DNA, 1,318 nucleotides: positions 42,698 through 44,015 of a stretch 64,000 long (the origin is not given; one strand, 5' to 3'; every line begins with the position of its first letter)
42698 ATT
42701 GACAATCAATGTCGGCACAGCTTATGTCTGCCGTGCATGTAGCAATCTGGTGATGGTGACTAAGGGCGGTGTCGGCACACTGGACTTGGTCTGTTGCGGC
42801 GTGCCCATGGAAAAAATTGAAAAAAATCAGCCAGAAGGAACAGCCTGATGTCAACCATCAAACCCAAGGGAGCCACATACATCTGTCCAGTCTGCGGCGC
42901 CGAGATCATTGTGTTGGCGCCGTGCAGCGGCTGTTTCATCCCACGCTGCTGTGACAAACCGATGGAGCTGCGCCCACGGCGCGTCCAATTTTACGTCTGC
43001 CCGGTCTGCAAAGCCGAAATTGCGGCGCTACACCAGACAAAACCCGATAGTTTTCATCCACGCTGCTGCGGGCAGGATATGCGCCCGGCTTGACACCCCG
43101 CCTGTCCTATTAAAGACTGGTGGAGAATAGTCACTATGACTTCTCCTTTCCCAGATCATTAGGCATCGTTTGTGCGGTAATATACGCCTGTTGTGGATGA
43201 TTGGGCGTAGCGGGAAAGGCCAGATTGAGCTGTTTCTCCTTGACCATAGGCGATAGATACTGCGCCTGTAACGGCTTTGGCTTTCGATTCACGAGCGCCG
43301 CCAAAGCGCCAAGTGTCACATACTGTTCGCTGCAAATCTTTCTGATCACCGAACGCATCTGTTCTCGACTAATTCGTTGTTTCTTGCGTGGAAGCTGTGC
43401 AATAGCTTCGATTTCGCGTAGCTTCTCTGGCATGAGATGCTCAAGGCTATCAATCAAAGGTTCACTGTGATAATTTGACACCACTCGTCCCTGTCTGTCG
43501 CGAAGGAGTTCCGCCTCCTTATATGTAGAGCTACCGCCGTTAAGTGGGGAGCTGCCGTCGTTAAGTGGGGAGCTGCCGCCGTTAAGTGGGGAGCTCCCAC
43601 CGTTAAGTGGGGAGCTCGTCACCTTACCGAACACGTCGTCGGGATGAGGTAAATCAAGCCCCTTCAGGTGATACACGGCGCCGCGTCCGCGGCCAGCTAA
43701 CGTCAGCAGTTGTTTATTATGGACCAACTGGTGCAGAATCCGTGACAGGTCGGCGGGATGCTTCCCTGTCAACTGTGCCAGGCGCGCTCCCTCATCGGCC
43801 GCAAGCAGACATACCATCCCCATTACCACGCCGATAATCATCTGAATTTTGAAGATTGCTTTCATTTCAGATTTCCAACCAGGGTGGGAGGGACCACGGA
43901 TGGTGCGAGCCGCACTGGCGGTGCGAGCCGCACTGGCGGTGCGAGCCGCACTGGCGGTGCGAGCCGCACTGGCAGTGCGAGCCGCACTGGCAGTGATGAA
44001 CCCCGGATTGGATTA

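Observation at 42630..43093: Translationally coupled pair of desulforedoxin-like genes: a monomer plus a single-chain tandem 'pseudo-dimer'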

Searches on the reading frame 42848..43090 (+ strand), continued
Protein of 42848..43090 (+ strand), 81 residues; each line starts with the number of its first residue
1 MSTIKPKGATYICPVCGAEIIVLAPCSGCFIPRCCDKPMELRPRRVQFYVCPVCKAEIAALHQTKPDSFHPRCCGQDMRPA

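Call 38: fold_search(model_id=the predicted structure, library=pdb)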
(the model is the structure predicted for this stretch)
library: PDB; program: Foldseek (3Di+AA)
matches with E <= 10: 87; with E <= 0.001: 0
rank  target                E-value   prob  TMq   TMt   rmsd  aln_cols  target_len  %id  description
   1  1dxg_A                1.7e-01  1.00  0.40  0.84   1.6        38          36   29  CRYSTAL STRUCTURE OF DESULFOREDOXIN FROM DESULFOVIBRIO GIGAS AT 1.8 A RESOLUTION (released 1997-11-12)
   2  5ijl                  9.3e-01  0.35  0.32  0.04   6.8        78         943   24  D-family DNA polymerase - DP2 subunit (catalytic subunit) (released 2016-08-31)
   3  2ji2_A                1.0e+00  0.96  0.39  0.26   1.7        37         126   32  X-ray structure of E114A mutant of superoxide reductase from Desulfoarculus baarsii in the native, reduced form (released 2007-05-01)
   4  1vzg_A                1.2e+00  0.91  0.37  0.25   2.0        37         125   35  Structure of superoxide reductase bound to ferrocyanide and active site expansion upon X-ray induced photoreduction (released 2004-08-27)
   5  2ji2_B                1.2e+00  0.93  0.37  0.25   2.0        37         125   35  X-ray structure of E114A mutant of superoxide reductase from Desulfoarculus baarsii in the native, reduced form (released 2007-05-01)
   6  2ji1_A                1.4e+00  0.92  0.39  0.26   1.7        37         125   32  X-ray structure of wild-type superoxide reductase from Desulfoarculus baarsii (released 2007-05-01)
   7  1dfx                  1.6e+00  0.90  0.38  0.26   1.8        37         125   30  DESULFOFERRODOXIN FROM DESULFOVIBRIO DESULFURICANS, ATCC 27774 (released 1998-10-14)
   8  8b9d_7                1.9e+00  0.14  0.27  0.05  12.6        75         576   23  Human replisome bound by Pol Alpha (released 2023-08-09)
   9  9kbo_B                2.2e+00  0.13  0.30  0.13   7.5        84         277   19  Crystal structure of human Shiftless (SFL) containing phosphorylation sites Ser249, Thr250, Thr253 and Ser256 (released 2025-11-19)
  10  1m2h                  2.3e+00  0.20  0.28  0.12   3.5        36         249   22  Sir2 homologue S24A mutant-ADP ribose complex (released 2003-04-08)
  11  7pfo_5                2.8e+00  0.13  0.36  0.06  13.6        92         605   17  Core human replisome (released 2021-11-10)
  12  1m2g                  3.0e+00  0.16  0.28  0.11   3.5        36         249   22  Sir2 homologue-ADP ribose complex (released 2003-04-08)
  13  7pfo_7                3.0e+00  0.15  0.35  0.06  11.7        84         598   23  Core human replisome (released 2021-11-10)
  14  8w0i_5                3.3e+00  0.23  0.36  0.06   4.5        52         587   23  Cryo-EM structure of the human MCM2-7 heterohexamer (released 2024-10-02)
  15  1m2j                  3.5e+00  0.15  0.28  0.12   3.5        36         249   22  Sir2 homologue H80N mutant-ADP ribose complex (released 2003-04-08)
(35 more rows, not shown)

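Call 66: search_protein_families(library=pfam, alignment_id=A3, max_evalue=0.01)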
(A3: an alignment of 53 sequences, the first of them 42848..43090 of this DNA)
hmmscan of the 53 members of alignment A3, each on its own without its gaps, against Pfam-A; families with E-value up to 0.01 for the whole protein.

A. member 1, window:42848-43090:+ (81 aa): 8 families
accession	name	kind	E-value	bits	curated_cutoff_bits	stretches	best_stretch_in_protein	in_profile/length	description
PF06397.17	Desulfoferrod_N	-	5.2e-07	29.6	23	1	8-41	4-35/36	Desulfoferrodoxin, N-terminal domain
PF17283.8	Zn_ribbon_SprT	-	0.00053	20.4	28.1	0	32-57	8-33/38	SprT-like zinc ribbon domain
PF18439.7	zf_UBZ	-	0.00065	19.7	25.6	0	10-21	2-13/32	Ubiquitin-Binding Zinc Finger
PF21349.2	RUBY_RBDX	-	0.0013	18.6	26.5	0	12-18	18-24/30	Rubrerythrin, rubredoxin-like domain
PF23548.1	Zn_ribbon_FGT1_2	-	0.0042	17.1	27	0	50-60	22-32/35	FORGETTER1 second zinc ribbon domain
PF08274.17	Zn_Ribbon_YjdM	-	0.007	16.8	30.8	0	8-20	17-29/30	PhnA Zinc-Ribbon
PF09963.14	DUF2197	-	0.0074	17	22.2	0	40-60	23-43/56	Uncharacterized protein conserved in bacteria (DUF2197)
PF25164.1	CoiA_N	-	0.009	15.9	26.3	0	5-22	13-29/50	Competence protein CoiA, N-terminal domain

B. families by the number of members that match (of 53 scanned): 81 families (the first 25 are shown)
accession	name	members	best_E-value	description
PF06397.17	Desulfoferrod_N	53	8e-21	Desulfoferrodoxin, N-terminal domain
PF21344.3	Zn_ribbon_LysW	36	4.8e-08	Alpha-aminoadipate carrier protein LysW-like, globular domain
PF25164.1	CoiA_N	27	2.9e-07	Competence protein CoiA, N-terminal domain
PF23548.1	Zn_ribbon_FGT1_2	25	2.7e-07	FORGETTER1 second zinc ribbon domain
PF07754.17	HVO_2753_ZBP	17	6.7e-06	Small zinc finger protein HVO_2753-like, Zn-binding pocket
PF08274.17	Zn_Ribbon_YjdM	14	0.00039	PhnA Zinc-Ribbon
PF09723.15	Zn_ribbon_8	13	1.2e-05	Zinc ribbon domain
PF13240.11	Zn_Ribbon_1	13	0.00011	zinc-ribbon domain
PF25169.1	DUF7830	13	0.00087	Domain of unknown function (DUF7830)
PF09297.16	Zn_ribbon_NUD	12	0.00011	NADH pyrophosphatase zinc ribbon domain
PF24485.1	zf-C2H2_DHX34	11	6e-05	DHX34-like, C2H2-type zinc finger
PF03119.21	DNA_ligase_ZBD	10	0.00011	NAD-dependent DNA ligase C4 zinc finger domain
PF14471.11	DUF4428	9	9.9e-05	Domain of unknown function (DUF4428)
PF25403.1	zf-C2H2_ZFAND2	9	0.00015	ZFAND2A/B-like C2H2 zinc finger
PF24460.1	DUF7575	9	0.00021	Domain of unknown function (DUF7575)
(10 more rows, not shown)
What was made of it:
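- Cys4 knuckles often bind Zn, and many weak zinc-ribbon Pfam hits accompany PF06397 on the tandem proteins (call 66). Many sub-threshold zinc-ribbon Pfam hits on tandem members: LysW-type in 36 of 53, CoiA_N in 27 of 53, HVO_2753 in 17 of 53 (call 66).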

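Call 72: search_protein_families(library=padloc, proteins=[window:42848-43090:+], max_evalue=0.01)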
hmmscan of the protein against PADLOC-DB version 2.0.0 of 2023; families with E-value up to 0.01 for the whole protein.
window:42848-43090:+ (81 aa): 0 families

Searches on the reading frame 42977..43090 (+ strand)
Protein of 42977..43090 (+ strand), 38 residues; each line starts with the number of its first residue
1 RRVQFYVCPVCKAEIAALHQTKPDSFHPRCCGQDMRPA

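Call 68: search_protein_families(library=pfam, proteins=[window:42977-43090:+], max_evalue=1)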
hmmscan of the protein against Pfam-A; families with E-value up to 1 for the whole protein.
seq(38 aa): 1 family
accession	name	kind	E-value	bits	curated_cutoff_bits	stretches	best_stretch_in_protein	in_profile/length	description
PF06397.17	Desulfoferrod_N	-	0.005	16.9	23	1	30-36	28-34/36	Desulfoferrodoxin, N-terminal domain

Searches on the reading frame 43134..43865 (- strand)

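Call 3: search_protein_families(library=pfam, proteins=[window:43134-43865:-], max_evalue=1)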
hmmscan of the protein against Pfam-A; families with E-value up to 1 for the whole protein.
window:43134-43865:- (243 aa): 1 family
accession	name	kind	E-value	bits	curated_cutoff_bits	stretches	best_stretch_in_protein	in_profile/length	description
PF21247.3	Fic-like_C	-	0.0036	17.6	27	1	190-228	23-61/64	Filamentation induced by cAMP protein Fic-like, C-terminal domain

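Call 4: search_protein_families(library=ncbifam, proteins=[window:43134-43865:-], max_evalue=1)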
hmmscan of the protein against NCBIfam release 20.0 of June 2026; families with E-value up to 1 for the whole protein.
window:43134-43865:- (243 aa): 2 families
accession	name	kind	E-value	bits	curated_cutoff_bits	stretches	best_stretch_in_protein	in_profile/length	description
TIGR00792.1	gph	subfamily_domain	0.031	13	231.35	1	7-57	178-228/437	glycoside-pentoside-hexuronide (GPH):cation symporter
TIGR03057.1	xxxLxxG_by_4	repeat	0.077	13.3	18.6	1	86-111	3-28/28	X-X-X-Leu-X-X-Gly heptad repeat protein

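Call 72: search_protein_families(library=padloc, proteins=[window:43134-43865:-], max_evalue=0.01)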
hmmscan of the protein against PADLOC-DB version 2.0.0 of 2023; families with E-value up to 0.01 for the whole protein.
window:43134-43865:- (243 aa): 0 families
